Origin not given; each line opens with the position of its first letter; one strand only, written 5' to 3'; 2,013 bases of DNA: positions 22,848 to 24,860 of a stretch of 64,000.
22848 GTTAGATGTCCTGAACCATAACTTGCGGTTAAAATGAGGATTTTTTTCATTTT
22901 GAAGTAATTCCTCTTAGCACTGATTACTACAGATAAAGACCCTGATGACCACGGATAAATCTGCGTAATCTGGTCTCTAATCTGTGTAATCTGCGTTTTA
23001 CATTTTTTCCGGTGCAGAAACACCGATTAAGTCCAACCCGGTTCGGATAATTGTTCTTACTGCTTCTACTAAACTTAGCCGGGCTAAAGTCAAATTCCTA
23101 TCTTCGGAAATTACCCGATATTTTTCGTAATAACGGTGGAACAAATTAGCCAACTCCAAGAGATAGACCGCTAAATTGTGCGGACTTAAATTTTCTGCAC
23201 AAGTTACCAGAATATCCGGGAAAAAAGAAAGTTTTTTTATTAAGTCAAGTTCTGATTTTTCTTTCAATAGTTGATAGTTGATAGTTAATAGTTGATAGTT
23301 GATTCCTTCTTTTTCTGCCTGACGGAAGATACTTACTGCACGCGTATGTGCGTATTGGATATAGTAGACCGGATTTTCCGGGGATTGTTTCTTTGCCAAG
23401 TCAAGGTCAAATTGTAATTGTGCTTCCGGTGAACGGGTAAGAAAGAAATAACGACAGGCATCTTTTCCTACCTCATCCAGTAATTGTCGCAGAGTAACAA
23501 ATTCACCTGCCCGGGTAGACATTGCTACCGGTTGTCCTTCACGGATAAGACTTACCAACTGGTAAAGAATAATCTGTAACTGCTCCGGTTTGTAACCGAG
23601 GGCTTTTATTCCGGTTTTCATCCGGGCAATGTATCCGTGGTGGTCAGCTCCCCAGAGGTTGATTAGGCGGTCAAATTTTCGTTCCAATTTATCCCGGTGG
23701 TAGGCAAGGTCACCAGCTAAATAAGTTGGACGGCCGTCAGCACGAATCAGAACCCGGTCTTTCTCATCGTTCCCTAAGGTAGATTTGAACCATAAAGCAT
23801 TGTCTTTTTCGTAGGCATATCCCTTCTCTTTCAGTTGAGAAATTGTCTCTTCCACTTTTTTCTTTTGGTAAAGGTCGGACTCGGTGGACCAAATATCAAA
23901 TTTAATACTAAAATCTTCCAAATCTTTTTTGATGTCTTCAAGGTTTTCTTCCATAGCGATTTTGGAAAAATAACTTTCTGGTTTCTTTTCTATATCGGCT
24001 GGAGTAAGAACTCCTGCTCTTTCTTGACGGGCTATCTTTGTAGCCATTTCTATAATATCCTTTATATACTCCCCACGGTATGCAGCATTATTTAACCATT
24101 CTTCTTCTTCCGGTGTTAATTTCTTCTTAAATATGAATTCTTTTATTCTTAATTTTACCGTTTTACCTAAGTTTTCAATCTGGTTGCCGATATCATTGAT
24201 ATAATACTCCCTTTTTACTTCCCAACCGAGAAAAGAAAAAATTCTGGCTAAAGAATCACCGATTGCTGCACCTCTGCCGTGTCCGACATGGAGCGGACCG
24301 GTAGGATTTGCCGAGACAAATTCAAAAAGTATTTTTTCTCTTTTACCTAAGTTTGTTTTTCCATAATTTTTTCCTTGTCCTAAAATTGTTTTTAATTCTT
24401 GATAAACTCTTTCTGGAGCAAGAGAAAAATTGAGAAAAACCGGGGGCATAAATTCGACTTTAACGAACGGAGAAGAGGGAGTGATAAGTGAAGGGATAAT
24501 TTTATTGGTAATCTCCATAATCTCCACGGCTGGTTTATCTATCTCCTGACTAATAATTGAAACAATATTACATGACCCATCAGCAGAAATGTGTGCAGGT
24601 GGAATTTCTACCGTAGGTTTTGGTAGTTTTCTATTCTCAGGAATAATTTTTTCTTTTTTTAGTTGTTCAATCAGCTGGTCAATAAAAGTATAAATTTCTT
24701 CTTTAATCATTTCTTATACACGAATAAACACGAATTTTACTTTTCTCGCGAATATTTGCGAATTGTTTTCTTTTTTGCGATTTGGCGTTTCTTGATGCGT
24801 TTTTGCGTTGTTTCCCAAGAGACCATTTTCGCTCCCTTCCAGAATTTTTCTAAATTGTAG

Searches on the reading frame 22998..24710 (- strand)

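Call 69: search_protein_families(library=pfam, proteins=[window:22998-24710:-], max_evalue=0.00001)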
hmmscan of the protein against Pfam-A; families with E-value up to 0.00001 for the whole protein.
window:22998-24710:- (570 aa): 4 families
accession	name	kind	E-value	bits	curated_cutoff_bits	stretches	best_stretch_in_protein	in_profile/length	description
PF05746.21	DALR_1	-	3.7e-34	117.8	22.3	1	451-570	1-117/117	DALR anticodon binding domain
PF00750.26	tRNA-synt_1d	-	1.9e-29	103.2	23.3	1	106-419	2-303/349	tRNA synthetases class I (R), catalytic domain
PF01406.26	tRNA-synt_1e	-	4.6e-07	29.9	27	0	140-308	23-131/301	tRNA synthetases class I (C) catalytic domain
PF09334.17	tRNA-synt_1g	-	6.1e-07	29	20.1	0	253-311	67-125/391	tRNA synthetases class I (M)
